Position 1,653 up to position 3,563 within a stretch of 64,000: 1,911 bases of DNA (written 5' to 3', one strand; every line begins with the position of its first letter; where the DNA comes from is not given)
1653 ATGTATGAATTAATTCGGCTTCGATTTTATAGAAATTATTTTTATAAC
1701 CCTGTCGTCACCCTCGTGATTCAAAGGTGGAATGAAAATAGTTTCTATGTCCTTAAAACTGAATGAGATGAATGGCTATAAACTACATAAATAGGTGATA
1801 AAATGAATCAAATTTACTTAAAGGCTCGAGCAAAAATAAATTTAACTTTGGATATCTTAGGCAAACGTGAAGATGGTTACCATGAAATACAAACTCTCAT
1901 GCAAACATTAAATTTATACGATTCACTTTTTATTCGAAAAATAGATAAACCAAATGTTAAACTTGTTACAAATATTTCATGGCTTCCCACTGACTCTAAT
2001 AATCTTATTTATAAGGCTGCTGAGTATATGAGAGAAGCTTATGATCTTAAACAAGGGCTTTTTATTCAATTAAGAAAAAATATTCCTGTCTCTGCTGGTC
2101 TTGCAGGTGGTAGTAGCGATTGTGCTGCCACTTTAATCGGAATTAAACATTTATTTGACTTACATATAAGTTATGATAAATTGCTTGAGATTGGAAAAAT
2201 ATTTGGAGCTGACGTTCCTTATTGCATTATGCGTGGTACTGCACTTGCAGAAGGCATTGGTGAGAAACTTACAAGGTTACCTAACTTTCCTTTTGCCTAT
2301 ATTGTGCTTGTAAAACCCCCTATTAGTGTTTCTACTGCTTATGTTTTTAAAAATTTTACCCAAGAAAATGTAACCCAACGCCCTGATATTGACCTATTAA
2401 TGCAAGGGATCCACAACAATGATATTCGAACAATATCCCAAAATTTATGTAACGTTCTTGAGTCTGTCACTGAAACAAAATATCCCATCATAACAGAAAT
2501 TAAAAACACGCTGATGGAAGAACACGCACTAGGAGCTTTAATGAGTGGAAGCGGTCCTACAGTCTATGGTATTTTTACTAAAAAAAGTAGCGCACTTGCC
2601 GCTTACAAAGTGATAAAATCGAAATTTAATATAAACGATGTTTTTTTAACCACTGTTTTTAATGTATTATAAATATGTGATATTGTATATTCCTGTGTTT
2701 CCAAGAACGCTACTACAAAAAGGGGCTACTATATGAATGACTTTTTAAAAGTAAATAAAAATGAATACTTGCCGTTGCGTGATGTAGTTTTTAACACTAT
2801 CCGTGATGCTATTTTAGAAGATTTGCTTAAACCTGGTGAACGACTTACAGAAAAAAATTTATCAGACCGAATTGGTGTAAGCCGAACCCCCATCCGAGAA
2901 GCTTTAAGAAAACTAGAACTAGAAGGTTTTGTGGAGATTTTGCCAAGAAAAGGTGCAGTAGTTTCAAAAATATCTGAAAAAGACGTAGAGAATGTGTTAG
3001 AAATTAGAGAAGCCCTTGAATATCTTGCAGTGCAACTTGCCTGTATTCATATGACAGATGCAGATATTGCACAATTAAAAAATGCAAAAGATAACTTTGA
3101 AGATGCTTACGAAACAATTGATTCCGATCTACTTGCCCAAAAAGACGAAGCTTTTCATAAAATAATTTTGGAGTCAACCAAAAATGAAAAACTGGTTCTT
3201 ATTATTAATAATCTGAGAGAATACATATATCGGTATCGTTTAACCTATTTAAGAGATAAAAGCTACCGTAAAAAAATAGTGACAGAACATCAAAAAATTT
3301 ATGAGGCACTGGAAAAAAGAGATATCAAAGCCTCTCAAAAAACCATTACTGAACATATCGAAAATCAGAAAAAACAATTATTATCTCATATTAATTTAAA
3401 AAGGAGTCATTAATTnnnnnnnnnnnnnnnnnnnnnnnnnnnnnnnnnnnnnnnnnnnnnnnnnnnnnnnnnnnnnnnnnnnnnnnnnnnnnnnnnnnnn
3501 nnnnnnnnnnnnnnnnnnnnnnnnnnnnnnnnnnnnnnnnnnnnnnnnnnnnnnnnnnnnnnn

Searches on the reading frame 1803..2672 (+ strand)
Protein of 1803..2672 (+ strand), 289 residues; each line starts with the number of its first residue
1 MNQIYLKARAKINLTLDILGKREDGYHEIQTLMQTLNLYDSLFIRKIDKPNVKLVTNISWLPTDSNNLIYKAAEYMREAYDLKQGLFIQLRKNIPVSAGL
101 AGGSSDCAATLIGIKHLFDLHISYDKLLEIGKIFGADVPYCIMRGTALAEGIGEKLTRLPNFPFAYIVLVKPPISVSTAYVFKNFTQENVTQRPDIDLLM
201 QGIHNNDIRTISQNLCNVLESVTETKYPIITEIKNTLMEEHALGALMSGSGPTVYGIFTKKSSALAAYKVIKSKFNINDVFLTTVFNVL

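Call 31: search_protein_families(library=pfam, proteins=[window:1803-2672:+], max_evalue=0.001)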
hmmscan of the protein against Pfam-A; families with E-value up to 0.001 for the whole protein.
window:1803-2672:+ (289 aa): 2 families
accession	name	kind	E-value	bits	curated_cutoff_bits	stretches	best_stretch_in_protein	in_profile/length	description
PF00288.32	GHMP_kinases_N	-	4.5e-16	59.3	22.3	1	67-145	1-87/87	GHMP kinases N terminal domain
PF08544.19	GHMP_kinases_C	-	5.7e-13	49.5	21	1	200-275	2-83/85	GHMP kinases C terminal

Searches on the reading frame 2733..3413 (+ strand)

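Call 31: search_protein_families(library=pfam, proteins=[window:2733-3413:+], max_evalue=0.001)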
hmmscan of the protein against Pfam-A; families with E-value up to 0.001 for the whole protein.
window:2733-3413:+ (226 aa): 7 families
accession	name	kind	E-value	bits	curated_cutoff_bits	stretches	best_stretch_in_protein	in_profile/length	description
PF07729.17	FCD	-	5e-28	98.5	24.3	1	88-211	2-125/125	FCD domain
PF00392.27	GntR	-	4.1e-17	62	27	1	17-77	3-64/64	Bacterial regulatory proteins, gntR family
PF13412.12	HTH_24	-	9.8e-06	25.5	21.9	1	36-68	16-48/48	Winged helix-turn-helix DNA-binding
PF08222.17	HTH_CodY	-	1.3e-05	25.1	27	1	37-68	4-35/61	CodY helix-turn-helix domain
PF01978.25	TrmB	-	2.1e-05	24.7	25.6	1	36-73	21-58/68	Sugar-specific transcriptional regulator TrmB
PF01325.25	Fe_dep_repress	-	0.00085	19.9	26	0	39-75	24-60/60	Iron dependent repressor, N-terminal DNA binding domain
PF08279.18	HTH_11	-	0.0009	19.5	25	0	26-70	4-49/55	HTH domain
